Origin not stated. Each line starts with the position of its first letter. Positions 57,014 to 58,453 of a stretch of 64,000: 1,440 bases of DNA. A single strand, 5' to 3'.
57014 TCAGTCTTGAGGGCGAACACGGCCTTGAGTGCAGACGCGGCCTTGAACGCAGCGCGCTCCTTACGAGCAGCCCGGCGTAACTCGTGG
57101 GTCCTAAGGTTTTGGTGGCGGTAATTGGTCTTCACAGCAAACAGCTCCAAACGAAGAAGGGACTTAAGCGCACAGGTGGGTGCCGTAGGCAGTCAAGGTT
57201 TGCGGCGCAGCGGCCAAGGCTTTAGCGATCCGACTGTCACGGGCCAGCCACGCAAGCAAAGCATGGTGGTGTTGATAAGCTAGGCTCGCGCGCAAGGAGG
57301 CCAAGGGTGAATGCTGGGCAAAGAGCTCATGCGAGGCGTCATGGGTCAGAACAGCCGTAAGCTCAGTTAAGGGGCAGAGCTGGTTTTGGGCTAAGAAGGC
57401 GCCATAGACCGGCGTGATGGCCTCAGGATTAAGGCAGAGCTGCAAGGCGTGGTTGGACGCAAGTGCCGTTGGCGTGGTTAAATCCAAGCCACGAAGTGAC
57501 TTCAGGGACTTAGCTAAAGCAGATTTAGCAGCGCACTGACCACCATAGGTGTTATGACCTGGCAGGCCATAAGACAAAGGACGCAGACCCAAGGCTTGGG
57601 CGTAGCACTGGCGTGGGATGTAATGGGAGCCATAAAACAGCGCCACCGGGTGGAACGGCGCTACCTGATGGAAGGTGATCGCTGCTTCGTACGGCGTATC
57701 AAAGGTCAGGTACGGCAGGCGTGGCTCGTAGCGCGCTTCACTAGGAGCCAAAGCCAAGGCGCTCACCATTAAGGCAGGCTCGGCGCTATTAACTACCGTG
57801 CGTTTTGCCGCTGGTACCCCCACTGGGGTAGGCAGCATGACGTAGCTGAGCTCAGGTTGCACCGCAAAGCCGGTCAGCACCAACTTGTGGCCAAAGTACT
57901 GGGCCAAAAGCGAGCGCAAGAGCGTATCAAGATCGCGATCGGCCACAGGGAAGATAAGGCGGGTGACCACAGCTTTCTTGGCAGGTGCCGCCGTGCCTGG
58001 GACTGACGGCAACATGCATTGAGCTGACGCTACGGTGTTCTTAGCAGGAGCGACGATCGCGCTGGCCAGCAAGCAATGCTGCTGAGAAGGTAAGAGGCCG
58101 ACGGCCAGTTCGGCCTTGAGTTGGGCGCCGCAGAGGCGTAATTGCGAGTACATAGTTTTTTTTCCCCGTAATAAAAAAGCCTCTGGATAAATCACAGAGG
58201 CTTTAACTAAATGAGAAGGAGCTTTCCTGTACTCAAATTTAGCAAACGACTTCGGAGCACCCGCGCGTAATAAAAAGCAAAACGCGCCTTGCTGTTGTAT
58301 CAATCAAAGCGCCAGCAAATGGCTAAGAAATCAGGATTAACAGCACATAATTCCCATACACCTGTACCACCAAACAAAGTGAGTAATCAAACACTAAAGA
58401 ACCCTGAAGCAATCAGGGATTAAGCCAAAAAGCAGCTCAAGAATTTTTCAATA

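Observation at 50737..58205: GC-rich eight-gene operon with an elaborated CobS-like AAA+ ATPase, embedded in the flagellar locus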

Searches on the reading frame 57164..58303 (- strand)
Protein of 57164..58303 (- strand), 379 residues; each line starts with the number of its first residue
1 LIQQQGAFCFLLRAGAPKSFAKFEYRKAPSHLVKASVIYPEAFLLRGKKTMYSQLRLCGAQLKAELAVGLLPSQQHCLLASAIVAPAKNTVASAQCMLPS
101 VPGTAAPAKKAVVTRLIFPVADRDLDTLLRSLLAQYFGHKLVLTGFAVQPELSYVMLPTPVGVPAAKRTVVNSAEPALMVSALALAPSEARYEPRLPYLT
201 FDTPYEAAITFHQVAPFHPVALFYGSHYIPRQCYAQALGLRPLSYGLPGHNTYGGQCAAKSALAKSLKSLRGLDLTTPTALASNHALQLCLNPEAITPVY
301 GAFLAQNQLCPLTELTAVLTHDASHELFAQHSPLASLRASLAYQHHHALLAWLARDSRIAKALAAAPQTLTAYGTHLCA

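Call 3: search_protein_families(library=pfam, proteins=[window:57164-58303:-], max_evalue=0.1)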
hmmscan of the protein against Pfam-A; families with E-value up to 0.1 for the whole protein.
window:57164-58303:- (379 aa): 0 families

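Call 4: search_protein_families(library=ncbifam, proteins=[window:57164-58303:-], max_evalue=0.1)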
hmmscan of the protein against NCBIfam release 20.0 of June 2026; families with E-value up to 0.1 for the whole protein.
window:57164-58303:- (379 aa): 0 families

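Call 5: search_protein_families(library=phrogs, proteins=[window:57164-58303:-], max_evalue=0.1)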
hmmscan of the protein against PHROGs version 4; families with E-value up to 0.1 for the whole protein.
window:57164-58303:- (379 aa): 0 families

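Call 6: search_protein_families(library=padloc, proteins=[window:57164-58303:-], max_evalue=0.1)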
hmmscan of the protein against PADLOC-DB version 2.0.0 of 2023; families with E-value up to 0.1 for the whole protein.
window:57164-58303:- (379 aa): 0 families

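Call 48: find_homologous_proteins(query=window:57164-58153:-)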
Query window:57164-58153:- (329 aa): 7 proteins with E <= 0.001 among 8000 candidates.
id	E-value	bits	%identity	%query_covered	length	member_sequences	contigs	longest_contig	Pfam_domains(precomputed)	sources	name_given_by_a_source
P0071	3.5e-203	692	97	100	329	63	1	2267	-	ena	-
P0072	1.8e-201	686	96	100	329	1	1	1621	-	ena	-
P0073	7.4e-180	615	87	100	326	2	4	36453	-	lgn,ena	-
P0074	1.0e-157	543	79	100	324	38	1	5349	-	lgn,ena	-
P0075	2.3e-156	538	78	100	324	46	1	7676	-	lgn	-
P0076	1.2e-139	483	77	92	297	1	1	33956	-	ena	-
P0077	7.1e-38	149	41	79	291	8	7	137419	-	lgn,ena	-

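Call 57: predict_structure(alignment_id=A5)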
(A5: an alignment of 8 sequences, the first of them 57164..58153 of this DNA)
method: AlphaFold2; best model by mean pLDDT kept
length: 329 residues; sequences in the alignment: 8
mean_pLDDT: 31.9   pTM: 0.18
mean pLDDT of the five models: 31.9, 31.6, 31.2, 30.6, 30.4
residues with pLDDT >= 90: 0; 70-90: 0; 50-70: 6; < 50: 323
segments of 3 or more residues with pLDDT < 50: 1-297, 307-329
pLDDT, mean of each block of 10 residues (from residue 1): 23 26 32 31 35 37 34 40 34 31 25 27 24 24 28 25 24 24 28 29 35 35 32 29 35 35 33 33 36 46 49 42 31
secondary structure, 60 per line:
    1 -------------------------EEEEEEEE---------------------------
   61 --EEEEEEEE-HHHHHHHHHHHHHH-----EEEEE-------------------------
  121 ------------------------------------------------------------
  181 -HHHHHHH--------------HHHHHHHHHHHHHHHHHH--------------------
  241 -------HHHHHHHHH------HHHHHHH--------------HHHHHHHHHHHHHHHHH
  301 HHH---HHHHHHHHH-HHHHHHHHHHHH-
elements in order: E26-33 E63-70 H72-85 E91-95 H182-188 H203-220 H248-256 H263-269 H284-303 H307-315 H317-328
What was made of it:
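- Tried and rejected: AF2 of g1 on a shallow alignment of 8 close sequences failed (pLDDT 32, call 57).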

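Call 59: search_protein_representatives(alignment_id=A5)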
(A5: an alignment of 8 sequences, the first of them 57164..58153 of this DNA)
Query: 8 sequences, 324 profile positions. Proteins with E-value up to 0.001 (for the whole library): 13; up to 1e-10: 8; up to 1e-30: 5. The best 13 are listed.
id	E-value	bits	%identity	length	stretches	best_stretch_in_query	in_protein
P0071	3.1e-192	654.4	-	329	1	1-324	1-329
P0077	1.3e-114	399.3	-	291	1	1-282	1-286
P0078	4.0e-61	223.5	-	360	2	50-291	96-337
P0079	4.3e-45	170.8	-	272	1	1-276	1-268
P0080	2.9e-35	138.5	-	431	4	42-155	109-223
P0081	4.2e-24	101.9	-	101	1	268-324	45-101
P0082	5.6e-24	101.4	-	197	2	60-151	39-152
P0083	6.3e-20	88.1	-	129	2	60-106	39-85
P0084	3.6e-07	46.2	-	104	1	212-259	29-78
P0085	1.0e-06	44.7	-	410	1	14-164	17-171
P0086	8.6e-06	41.7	-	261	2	41-152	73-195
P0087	1.0e-05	41.4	-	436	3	45-136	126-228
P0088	8.8e-05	38.3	-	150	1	1-35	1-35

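Call 63: search_solved_structures(query=A6, max_evalue=10, show_alignments=3)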
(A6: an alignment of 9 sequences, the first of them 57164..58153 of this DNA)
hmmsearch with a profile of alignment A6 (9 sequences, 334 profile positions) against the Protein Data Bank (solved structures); distinct sequences matched with E-value up to 10: 0.

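Call 66: find_encoding_contigs(protein=P0085, flank=10000, max_places=2)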
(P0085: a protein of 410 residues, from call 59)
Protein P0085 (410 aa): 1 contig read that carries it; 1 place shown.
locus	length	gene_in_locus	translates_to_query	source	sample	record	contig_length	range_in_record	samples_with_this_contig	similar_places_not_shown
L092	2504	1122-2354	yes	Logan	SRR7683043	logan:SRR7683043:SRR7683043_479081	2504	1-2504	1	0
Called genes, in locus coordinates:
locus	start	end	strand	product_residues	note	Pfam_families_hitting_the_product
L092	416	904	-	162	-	-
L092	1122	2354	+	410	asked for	-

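Call 67: find_encoding_contigs(protein=P0087, flank=10000, max_places=2)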
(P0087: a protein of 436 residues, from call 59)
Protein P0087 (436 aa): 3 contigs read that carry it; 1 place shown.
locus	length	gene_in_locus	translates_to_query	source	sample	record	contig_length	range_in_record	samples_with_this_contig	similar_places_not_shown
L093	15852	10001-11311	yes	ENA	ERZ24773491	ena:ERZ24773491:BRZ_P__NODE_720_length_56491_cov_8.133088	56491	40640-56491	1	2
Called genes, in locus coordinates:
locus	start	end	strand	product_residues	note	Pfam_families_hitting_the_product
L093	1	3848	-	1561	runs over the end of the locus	-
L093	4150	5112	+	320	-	PF00485:PRK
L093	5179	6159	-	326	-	PF03099:BPL_LplA_LipB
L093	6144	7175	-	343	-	PF01565:FAD_binding_4, PF02873:MurB_C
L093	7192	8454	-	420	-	PF00275:EPSP_synthase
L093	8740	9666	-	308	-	PF04204:HTS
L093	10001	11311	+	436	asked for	-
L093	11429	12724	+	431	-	PF00994:MoCF_biosynth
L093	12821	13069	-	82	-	PF00534:Glycos_transf_1, PF13692:Glyco_trans_1_4 (faint)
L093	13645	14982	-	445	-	-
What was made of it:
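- A g1-family paralogue occurs elsewhere without an ATPase (call 67).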

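Call 71: predict_structure(alignment_id=A6)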
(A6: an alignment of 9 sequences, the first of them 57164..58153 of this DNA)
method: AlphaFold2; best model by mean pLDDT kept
length: 329 residues; sequences in the alignment: 9
mean_pLDDT: 63.8   pTM: 0.62
mean pLDDT of the five models: 63.8, 61.6, 58.7, 55.4, 48.1
residues with pLDDT >= 90: 25; 70-90: 118; 50-70: 77; < 50: 109
segments of 3 or more residues with pLDDT < 50: 38-59, 110-116, 170-202, 223-233, 271-289, 316-329
pLDDT, mean of each block of 10 residues (from residue 1): 80 82 90 63 34 42 79 85 80 89 76 51 85 85 78 84 72 39 41 37 52 63 42 61 79 86 61 43 46 59 57 48 34
secondary structure, 60 per line:
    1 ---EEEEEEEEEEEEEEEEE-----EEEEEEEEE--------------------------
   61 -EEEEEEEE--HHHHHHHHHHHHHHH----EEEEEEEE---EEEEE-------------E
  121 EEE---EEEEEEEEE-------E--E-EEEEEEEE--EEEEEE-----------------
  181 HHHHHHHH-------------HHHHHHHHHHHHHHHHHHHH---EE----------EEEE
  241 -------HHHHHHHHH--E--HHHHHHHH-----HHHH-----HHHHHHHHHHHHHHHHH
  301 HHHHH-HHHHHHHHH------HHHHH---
elements in order: E4-20 E26-34 E62-69 H72-86 E91-98 E102-106 E120-123 E127-135 E148-155 E158-163 H181-188 H202-221 E237-240 H248-256 H262-269 H275-278 H284-305 H307-315 H322-326
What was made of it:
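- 57164..58153 (-): g1, 329 aa. The N-terminal ~165 residues are predicted to form an SSB-type OB fold with a variable insertion after strand 2. The C-terminal half is helical and modelled with low confidence. AF2 on alignment A6 gave pLDDT ~80-90 for residues 1-165 and pTM 0.62 (call 71).
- On SSB family (PF00436) for the first gene of the operon: The g1 AF2 N-terminal domain has pLDDT 80-90 (call 71).
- Tried and rejected: It worked only after adding distant representatives (call 71).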

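Call 73: fold_search(model_id=the predicted structure, library=pdb)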
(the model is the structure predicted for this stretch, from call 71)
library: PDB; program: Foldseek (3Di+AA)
matches with E <= 10: 228; with E <= 0.001: 0
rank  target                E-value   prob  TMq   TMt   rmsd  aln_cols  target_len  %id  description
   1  4dam_K                2.3e-01  0.33  0.19  0.44   8.4       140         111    7  Crystal structure of small single-stranded DNA-binding protein from Streptomyces coelicolor (released 2013-01-16)
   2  8b9a_2                3.0e-01  0.25  0.18  0.11  10.2       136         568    7  S. cerevisiae replisome + Ctf4, bound by pol alpha primase. Complex engaged with a fork DNA substrate containing a 60  (released 2023-08-09)
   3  3ulp_C                3.4e-01  0.44  0.21  0.50   8.5       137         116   11  Plasmodium falciparum SSB complex with ssDNA (released 2012-05-09)
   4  6cqm_E                3.6e-01  0.75  0.22  0.68   7.7       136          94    7  Crystal Structure of mitochondrial single-stranded DNA binding proteins from S. cerevisiae, Rim1 (Form2) (released 2018-05-30)
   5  9dei_E                4.3e-01  0.21  0.18  0.44   8.6       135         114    8  Trypanosoma brucei mitochondrial RNA-editing catalytic complex 1, U-deletion (RECC1) (released 2026-01-21)
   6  9dei_J                4.5e-01  0.35  0.19  0.48   8.5       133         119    9  Trypanosoma brucei mitochondrial RNA-editing catalytic complex 1, U-deletion (RECC1) (released 2026-01-21)
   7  8s0e_2                4.5e-01  0.21  0.17  0.10  10.2       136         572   12  H. sapiens OCCM bound to double stranded DNA (released 2024-10-02)
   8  9dei_H                5.7e-01  0.18  0.19  0.45   8.6       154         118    9  Trypanosoma brucei mitochondrial RNA-editing catalytic complex 1, U-deletion (RECC1) (released 2026-01-21)
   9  5exc_ee               6.8e-01  0.02  0.08  0.14  16.8       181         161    4  Photoconverted red fluorescent protein DendRFP (released 2016-08-03)
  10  6og9_A                6.8e-01  0.01  0.08  0.11  15.5       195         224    9  Crystal structure of Green Fluorescent Protein (GFP); S65T, Y66(3,5-F2Y), H148D; circular permutant (50-51) (released 2020-04-08)
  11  4dam_F                7.2e-01  0.21  0.19  0.47   9.2       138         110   11  Crystal structure of small single-stranded DNA-binding protein from Streptomyces coelicolor (released 2013-01-16)
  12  6og8_A                7.6e-01  0.01  0.08  0.11  15.7       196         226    9  Crystal structure of Green Fluorescent Protein (GFP); S65T, H148D with globally incorporated 3-F1Y; circular permutant (released 2020-04-08)
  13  6og8_B                7.6e-01  0.01  0.08  0.10  17.0       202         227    9  Crystal structure of Green Fluorescent Protein (GFP); S65T, H148D with globally incorporated 3-F1Y; circular permutant (released 2020-04-08)
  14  6ogc_A                8.1e-01  0.03  0.11  0.15  14.2       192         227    8  Crystal structure of Green Fluorescent Protein (GFP); S65T, Y66(2,3-F2Y), H148D; circular permutant (50-51) (released 2020-04-08)
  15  2ihe                  9.1e-01  0.15  0.22  0.33  15.7       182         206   12  Crystal structure of wild-type single-stranded DNA binding protein from Thermus aquaticus (released 2007-01-02)
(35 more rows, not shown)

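Call 103: fold_search(model_id=the predicted structure, library=viral)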
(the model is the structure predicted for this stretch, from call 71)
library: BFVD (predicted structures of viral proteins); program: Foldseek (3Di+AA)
matches with E <= 10: 212; with E <= 0.001: 0
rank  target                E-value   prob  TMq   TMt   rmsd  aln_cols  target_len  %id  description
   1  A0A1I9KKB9            1.1e-02  0.82  0.22  0.22  10.7       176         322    7  Putative SSB protein [Lactobacillus phage SA-C12]
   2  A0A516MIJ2            7.8e-02  0.60  0.22  0.43   8.7       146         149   11  (no name in the UniProt tables at hand)
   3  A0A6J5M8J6            8.3e-02  0.66  0.21  0.50  10.3       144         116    9  Uncharacterized protein [uncultured Caudovirales phage]
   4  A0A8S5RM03            1.1e-01  0.35  0.19  0.32   9.5       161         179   10  Single strand binding protein [virus sp. ctQiC1]
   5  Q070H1                2.2e-01  0.02  0.08  0.10  21.2       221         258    8  Late transcription factor 1 [Nile crocodilepox virus (isolate Crocodylus niloticus/Zimbabwe/Ume/2001)]
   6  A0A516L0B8            2.6e-01  0.25  0.20  0.44   9.4       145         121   14  (no name in the UniProt tables at hand)
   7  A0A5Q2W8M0            3.5e-01  0.11  0.17  0.29  10.1       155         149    8  (no name in the UniProt tables at hand)
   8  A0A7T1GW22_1          3.7e-01  0.03  0.11  0.04  36.5       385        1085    8  Polyprotein [Goettingen Seco-like virus 1]
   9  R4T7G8                4.5e-01  0.10  0.14  0.14  10.4       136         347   10  (no name in the UniProt tables at hand)
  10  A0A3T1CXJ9            4.5e-01  0.04  0.09  0.08  16.7       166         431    8  Proliferating cell nuclear antigen [Acanthamoeba castellanii medusavirus J1]
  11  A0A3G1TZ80            4.5e-01  0.02  0.10  0.11  16.9       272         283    8  UL18 (Fragment) [Human cytomegalovirus]
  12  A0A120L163            4.7e-01  0.12  0.15  0.14  12.3       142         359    6  Uncharacterized protein [Cnaphalocrocis medinalis granulovirus]
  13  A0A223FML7            5.3e-01  0.01  0.07  0.07  17.6       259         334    9  Ig-like domain-containing protein [Murmansk poxvirus]
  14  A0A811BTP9            5.9e-01  0.12  0.11  0.16   9.4        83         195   14  Uncharacterized protein [Pandoravirus japonicus]
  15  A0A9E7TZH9            5.9e-01  0.10  0.17  0.22   9.7       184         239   10  (no name in the UniProt tables at hand)
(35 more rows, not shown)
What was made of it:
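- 57164..58153 (-): Top Foldseek hits are SSBs in both libraries, all weak: PDB E 0.2-1 with TM up to 0.68 normalised to the target, BFVD E 0.011 (calls 73, 103).
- On SSB family (PF00436) for the first gene of the operon: The best Foldseek hits are SSBs but weak (calls 73, 103).
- Closest known: Bacterial SSB / PriB-type OB-fold proteins. Same: The g1 model retrieves SSBs first in two structure libraries (calls 73, 103).
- Its best Foldseek hits in PDB and BFVD are SSBs (calls 71, 73, 103).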
